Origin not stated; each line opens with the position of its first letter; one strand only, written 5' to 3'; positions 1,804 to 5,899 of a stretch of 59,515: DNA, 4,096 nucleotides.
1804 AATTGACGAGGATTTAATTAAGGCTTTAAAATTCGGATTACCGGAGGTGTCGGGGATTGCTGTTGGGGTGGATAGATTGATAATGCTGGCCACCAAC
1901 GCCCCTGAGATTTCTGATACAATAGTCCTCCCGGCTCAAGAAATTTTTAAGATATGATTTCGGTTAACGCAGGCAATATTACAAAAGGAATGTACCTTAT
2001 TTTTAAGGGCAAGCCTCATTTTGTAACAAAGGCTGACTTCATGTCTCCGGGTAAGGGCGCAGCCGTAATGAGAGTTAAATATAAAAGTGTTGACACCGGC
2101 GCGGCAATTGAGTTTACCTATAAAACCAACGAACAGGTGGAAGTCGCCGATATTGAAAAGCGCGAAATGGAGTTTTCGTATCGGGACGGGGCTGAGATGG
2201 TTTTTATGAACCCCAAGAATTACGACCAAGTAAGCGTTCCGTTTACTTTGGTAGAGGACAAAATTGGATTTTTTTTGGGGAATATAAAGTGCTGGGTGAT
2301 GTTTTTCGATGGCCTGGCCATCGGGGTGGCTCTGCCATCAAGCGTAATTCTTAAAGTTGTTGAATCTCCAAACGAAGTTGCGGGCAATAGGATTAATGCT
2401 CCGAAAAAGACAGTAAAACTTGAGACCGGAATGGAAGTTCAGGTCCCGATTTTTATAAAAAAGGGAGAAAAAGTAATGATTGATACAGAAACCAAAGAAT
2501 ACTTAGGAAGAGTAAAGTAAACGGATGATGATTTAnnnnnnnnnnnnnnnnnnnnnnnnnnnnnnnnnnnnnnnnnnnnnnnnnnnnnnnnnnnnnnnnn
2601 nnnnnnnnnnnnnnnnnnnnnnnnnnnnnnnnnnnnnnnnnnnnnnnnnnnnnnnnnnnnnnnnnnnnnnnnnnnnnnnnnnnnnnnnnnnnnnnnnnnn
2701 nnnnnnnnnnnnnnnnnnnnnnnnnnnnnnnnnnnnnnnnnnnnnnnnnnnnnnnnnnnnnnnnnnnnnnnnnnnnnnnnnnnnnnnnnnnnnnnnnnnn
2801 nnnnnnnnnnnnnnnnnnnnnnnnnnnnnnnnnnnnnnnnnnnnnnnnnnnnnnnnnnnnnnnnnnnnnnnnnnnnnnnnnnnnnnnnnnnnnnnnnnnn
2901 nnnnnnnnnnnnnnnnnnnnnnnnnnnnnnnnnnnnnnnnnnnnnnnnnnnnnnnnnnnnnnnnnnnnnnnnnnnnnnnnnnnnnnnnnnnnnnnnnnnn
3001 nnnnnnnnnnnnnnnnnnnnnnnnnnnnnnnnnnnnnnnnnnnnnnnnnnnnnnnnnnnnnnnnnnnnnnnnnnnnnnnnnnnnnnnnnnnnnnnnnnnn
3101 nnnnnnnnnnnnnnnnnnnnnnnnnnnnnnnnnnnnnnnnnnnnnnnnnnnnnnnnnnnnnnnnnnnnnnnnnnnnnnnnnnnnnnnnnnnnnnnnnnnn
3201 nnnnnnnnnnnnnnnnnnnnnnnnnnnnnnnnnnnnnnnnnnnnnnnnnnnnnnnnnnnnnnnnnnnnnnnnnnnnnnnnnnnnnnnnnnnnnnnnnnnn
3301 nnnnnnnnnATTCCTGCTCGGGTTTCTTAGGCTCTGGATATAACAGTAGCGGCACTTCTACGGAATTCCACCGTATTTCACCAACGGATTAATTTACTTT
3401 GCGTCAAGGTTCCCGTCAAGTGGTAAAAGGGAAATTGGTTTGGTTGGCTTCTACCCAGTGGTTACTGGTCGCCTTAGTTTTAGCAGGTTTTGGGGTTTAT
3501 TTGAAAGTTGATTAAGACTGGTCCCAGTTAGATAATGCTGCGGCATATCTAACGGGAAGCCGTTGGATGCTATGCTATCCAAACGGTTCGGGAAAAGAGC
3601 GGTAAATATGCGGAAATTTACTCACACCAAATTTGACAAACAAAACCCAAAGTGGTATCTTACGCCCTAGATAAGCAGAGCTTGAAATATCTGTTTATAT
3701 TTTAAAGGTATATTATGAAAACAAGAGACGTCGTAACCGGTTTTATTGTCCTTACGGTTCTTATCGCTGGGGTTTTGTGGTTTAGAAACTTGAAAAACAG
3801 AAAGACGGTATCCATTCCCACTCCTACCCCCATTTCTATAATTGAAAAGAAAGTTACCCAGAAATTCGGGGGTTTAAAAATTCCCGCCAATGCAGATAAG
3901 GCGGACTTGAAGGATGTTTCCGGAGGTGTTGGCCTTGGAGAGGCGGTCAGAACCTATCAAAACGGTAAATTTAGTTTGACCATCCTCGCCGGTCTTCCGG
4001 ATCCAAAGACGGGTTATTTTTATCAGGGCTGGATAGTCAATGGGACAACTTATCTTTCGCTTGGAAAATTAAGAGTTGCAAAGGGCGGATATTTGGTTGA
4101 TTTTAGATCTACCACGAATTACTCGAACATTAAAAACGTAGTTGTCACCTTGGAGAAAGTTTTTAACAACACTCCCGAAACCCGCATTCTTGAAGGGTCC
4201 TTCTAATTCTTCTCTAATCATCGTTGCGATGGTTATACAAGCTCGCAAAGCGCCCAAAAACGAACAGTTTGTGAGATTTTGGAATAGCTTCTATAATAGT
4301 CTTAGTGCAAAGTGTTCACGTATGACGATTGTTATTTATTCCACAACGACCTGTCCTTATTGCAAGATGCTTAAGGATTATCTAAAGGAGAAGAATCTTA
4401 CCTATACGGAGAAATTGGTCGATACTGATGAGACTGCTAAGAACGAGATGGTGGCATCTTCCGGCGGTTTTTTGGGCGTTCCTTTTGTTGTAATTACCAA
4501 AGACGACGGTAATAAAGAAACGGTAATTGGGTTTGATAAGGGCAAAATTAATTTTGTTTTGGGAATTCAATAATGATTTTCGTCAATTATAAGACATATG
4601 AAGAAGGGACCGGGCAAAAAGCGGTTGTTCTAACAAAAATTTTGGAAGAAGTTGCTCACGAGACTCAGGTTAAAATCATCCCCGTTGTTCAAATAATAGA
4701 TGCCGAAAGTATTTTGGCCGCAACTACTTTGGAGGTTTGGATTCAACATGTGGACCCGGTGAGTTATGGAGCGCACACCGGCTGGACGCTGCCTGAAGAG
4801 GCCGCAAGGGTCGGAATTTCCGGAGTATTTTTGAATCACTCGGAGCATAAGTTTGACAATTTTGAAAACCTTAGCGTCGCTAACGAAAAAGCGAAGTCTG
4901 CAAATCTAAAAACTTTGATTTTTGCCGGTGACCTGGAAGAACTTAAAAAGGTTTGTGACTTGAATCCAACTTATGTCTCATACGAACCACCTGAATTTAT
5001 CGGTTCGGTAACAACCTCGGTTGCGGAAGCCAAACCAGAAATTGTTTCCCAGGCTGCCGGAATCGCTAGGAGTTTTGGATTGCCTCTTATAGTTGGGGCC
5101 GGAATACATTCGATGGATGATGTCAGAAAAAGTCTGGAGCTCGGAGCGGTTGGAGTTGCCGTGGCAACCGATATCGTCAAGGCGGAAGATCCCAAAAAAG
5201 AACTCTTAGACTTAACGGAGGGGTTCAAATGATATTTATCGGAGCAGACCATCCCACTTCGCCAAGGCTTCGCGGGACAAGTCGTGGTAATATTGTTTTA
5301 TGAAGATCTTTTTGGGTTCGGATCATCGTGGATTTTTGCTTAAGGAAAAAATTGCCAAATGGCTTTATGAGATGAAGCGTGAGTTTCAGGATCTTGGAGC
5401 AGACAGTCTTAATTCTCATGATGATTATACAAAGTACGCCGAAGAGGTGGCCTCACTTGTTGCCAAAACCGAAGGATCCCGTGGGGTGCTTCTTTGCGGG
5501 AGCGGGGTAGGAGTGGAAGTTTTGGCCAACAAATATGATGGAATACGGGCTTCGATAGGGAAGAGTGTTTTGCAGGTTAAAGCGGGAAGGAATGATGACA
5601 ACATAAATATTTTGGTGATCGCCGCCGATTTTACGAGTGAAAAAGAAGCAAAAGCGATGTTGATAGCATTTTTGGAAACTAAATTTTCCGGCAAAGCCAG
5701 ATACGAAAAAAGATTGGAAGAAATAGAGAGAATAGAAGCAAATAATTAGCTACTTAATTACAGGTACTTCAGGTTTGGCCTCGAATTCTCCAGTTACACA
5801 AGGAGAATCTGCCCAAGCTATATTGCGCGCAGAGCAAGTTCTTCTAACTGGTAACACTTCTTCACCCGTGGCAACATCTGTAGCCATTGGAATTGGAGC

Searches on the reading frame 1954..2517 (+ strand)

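Call 85: search_protein_families(library=pfam, max_evalue=0.01, proteins=[window:1954-2517:+])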
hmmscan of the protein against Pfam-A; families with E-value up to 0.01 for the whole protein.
window:1954-2517:+ (188 aa): 3 families
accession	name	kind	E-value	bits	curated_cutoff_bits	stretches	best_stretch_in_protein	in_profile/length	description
PF09285.17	Elong-fact-P_C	-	8.8e-19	67.4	25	1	131-186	1-56/56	Elongation factor P, C-terminal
PF08207.18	EFP_N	-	4.8e-16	59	23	1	6-62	2-58/58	Elongation factor P (EF-P) KOW-like domain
PF01132.26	EFP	-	4.6e-15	55.8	27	1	70-123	1-54/54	Elongation factor P (EF-P) OB domain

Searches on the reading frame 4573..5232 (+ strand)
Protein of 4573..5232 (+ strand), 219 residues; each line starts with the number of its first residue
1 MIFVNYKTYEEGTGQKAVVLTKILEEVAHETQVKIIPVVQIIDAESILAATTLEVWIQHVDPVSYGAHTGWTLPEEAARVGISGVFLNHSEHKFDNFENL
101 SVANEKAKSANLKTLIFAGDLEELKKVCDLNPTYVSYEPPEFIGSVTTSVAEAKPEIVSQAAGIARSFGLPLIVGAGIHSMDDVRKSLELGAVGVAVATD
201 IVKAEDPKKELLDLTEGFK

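Call 15: search_protein_families(library=pfam, proteins=[window:4573-5232:+])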
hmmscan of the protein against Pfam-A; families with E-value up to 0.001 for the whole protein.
window:4573-5232:+ (219 aa): 3 families
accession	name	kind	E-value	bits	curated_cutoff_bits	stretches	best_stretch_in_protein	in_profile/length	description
PF00121.24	TIM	-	9.9e-22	78.1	20.1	1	1-206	2-237/245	Triosephosphate isomerase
PF05690.20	ThiG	-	4.4e-06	26.7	23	1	164-208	170-214/247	Thiazole biosynthesis protein ThiG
PF00977.27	His_biosynth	-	6.3e-05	23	23.6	1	154-212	58-116/228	Histidine biosynthesis protein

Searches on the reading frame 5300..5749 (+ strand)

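Call 15: search_protein_families(library=pfam, proteins=[window:5300-5749:+])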
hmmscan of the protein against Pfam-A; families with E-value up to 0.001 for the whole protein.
window:5300-5749:+ (149 aa): 1 family
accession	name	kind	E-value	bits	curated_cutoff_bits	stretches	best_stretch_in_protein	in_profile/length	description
PF02502.23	LacAB_rpiB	-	2.8e-37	128.2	24.7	1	3-142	1-138/138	Ribose/Galactose Isomerase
